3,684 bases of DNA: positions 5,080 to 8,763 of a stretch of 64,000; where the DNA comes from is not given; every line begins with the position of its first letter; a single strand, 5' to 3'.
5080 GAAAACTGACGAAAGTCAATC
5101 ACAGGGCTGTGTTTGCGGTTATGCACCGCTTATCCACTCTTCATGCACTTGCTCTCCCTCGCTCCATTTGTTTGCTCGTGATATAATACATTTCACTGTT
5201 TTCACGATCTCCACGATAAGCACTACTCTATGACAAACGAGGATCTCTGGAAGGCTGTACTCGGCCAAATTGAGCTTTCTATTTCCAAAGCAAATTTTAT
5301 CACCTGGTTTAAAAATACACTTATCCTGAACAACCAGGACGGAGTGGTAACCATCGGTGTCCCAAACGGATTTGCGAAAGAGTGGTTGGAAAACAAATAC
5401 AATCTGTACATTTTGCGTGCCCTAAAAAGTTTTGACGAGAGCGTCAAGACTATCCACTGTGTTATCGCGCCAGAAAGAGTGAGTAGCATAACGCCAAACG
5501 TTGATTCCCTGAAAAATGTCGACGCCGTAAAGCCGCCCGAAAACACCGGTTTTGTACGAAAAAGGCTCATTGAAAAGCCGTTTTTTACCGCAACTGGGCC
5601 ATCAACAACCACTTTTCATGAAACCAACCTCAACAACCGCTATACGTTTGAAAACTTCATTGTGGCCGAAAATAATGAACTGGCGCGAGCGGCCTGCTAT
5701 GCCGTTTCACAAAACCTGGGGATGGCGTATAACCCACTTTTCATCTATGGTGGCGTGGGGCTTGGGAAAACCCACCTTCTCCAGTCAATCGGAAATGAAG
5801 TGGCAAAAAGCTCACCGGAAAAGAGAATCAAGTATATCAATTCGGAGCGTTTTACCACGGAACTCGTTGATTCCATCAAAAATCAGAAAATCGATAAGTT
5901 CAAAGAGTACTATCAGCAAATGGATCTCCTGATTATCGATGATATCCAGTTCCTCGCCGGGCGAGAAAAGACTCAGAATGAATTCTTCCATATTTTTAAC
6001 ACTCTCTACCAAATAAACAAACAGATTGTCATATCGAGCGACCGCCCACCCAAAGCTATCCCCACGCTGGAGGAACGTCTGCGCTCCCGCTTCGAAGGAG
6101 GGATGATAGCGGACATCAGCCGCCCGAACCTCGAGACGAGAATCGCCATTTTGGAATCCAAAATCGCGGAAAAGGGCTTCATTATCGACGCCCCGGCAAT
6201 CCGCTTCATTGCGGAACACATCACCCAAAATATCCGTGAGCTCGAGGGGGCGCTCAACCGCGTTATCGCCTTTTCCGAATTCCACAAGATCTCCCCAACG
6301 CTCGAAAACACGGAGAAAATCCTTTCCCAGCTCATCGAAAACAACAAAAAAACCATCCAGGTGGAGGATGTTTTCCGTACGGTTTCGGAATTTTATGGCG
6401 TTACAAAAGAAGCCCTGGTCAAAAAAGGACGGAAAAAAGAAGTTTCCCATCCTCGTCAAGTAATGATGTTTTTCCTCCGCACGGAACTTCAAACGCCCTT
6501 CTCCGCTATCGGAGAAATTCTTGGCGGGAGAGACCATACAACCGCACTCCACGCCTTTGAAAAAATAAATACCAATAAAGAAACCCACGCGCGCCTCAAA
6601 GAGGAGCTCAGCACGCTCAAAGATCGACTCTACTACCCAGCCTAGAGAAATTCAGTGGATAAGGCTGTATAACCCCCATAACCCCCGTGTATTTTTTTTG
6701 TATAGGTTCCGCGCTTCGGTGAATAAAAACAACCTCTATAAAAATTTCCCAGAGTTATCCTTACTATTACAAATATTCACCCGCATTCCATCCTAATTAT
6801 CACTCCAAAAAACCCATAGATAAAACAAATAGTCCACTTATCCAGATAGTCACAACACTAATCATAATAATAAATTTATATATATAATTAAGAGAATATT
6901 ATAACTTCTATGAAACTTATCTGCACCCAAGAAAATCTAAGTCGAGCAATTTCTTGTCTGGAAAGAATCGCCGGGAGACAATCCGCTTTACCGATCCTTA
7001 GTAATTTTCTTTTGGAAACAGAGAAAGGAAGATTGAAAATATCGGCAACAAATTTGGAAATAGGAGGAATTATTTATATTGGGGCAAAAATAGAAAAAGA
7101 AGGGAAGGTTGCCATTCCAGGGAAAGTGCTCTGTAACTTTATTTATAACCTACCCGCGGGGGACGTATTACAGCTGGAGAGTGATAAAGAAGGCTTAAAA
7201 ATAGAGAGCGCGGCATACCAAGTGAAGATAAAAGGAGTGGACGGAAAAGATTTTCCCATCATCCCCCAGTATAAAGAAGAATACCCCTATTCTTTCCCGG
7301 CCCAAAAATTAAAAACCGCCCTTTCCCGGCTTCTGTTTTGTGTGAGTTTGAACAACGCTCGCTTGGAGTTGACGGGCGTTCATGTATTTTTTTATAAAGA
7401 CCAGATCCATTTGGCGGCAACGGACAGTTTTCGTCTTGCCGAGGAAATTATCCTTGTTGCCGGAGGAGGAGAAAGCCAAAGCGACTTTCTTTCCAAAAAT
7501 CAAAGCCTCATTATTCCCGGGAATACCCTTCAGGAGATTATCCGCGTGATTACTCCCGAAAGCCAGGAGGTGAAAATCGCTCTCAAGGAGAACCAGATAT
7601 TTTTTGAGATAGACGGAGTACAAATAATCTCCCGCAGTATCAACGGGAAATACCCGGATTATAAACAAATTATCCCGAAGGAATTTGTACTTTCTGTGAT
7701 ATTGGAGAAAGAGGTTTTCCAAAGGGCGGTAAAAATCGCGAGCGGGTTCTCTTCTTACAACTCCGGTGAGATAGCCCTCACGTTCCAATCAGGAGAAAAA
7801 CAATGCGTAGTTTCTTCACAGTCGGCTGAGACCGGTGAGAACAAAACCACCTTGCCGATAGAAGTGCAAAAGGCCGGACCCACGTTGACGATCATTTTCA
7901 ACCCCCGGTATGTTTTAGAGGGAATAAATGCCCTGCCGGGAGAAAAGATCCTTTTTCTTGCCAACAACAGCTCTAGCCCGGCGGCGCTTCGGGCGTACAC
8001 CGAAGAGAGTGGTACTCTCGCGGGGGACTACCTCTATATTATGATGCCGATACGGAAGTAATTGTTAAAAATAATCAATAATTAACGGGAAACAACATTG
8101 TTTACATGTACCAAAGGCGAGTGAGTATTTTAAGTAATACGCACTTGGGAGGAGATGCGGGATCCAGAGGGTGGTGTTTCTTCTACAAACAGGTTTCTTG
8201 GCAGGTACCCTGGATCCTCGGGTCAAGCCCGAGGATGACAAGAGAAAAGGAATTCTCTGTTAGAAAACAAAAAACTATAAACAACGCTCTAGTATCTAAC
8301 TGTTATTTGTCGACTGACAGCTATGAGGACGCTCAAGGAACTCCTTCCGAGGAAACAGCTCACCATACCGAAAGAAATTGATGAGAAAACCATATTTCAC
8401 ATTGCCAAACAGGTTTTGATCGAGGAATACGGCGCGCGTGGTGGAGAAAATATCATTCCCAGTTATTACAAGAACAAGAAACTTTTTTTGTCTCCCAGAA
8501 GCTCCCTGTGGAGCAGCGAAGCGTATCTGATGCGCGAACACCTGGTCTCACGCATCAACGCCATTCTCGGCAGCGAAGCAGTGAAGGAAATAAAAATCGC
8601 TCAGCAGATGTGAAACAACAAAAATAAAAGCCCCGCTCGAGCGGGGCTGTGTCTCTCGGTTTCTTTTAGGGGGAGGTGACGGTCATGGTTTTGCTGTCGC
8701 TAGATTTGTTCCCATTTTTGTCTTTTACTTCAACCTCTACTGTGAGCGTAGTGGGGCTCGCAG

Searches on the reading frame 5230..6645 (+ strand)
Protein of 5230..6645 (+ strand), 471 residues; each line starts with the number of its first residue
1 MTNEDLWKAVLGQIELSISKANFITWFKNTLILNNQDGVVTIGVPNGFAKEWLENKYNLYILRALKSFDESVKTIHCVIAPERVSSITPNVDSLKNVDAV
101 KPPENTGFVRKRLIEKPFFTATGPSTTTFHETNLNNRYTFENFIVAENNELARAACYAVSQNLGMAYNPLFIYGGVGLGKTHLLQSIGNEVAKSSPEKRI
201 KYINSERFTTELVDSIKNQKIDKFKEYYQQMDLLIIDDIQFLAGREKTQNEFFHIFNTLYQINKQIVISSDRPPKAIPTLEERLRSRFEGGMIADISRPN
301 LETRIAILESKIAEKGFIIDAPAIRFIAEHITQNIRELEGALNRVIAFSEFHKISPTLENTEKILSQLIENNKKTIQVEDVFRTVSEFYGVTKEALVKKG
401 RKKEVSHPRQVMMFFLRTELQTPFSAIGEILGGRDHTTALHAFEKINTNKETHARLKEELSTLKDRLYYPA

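Call 68: search_protein_families(library=pfam, proteins=[window:5230-6645:+], max_evalue=0.001)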
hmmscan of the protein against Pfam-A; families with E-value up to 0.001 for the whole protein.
window:5230-6645:+ (471 aa): 8 families
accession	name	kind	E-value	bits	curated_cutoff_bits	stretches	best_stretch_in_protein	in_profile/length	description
PF00308.24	Bac_DnaA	-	6.4e-69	231.7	23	1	134-294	1-161/162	Bacterial DnaA ATPAse domain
PF08299.17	Bac_DnaA_C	-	8.9e-21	74.1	31.5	1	378-446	1-69/69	Bacterial dnaA protein helix-turn-helix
PF11638.13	DnaA_N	-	2.4e-13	50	24.6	1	5-66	2-64/65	DnaA N-terminal domain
PF01695.23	IstB_IS21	-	1.9e-09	37.8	24.1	1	170-272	95-194/238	IstB-like ATP binding protein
PF00004.35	AAA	-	7.9e-07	30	21.2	1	171-288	2-127/131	ATPase family associated with various cellular activities (AAA)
PF13173.12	AAA_14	-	5.8e-06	26.8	27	1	168-254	3-86/129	AAA domain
PF13401.12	AAA_22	-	0.00011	22.9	27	0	169-194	7-32/130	AAA domain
PF01637.24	ATPase_2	-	0.00011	22.5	33.2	1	167-279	20-124/225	ATPase domain predominantly from Archaea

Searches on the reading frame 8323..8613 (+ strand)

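Call 68: search_protein_families(library=pfam, proteins=[window:8323-8613:+], max_evalue=0.001)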
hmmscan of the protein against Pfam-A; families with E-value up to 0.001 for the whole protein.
window:8323-8613:+ (96 aa): 1 family
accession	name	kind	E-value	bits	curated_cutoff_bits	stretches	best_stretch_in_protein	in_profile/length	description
PF05258.17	DciA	-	1e-06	29.3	24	1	31-92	32-89/89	Dna[CI] antecedent, DciA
